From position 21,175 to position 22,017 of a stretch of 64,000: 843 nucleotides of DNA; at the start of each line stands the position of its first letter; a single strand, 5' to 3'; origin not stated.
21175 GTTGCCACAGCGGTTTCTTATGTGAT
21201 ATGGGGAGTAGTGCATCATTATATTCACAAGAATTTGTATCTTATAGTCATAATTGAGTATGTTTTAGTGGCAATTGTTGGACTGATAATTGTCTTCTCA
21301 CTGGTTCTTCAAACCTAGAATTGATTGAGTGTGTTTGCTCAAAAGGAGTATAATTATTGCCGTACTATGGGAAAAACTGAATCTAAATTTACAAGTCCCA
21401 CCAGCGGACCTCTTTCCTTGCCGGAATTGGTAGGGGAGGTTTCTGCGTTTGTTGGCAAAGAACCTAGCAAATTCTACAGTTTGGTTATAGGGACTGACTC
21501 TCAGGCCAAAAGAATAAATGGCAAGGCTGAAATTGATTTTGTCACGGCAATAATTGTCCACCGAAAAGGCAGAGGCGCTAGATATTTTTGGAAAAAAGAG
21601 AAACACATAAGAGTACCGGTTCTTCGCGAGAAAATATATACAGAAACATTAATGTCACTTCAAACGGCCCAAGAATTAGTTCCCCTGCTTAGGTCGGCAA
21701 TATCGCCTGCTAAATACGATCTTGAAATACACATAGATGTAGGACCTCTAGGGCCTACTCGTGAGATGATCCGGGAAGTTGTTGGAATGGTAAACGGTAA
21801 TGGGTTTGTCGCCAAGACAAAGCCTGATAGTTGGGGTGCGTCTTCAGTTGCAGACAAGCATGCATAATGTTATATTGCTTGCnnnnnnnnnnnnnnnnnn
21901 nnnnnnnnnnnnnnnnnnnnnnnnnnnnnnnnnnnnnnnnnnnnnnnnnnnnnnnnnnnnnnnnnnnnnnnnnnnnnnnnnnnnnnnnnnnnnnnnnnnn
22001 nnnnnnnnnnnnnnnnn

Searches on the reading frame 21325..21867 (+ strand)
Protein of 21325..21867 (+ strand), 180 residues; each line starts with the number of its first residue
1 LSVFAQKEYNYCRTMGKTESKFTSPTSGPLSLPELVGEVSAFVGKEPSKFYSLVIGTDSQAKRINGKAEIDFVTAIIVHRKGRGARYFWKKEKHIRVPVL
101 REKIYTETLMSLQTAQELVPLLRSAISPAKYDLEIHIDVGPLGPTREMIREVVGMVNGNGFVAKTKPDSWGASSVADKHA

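Call 15: search_protein_families(library=pfam, proteins=[window:21325-21867:+], max_evalue=0.001)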
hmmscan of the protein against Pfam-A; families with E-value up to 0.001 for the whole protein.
window:21325-21867:+ (180 aa): 1 family
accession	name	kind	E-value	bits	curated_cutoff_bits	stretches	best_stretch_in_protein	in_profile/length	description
PF04308.18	RNaseH_like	-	5.7e-46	156.5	25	1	35-179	2-143/145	Ribonuclease H-like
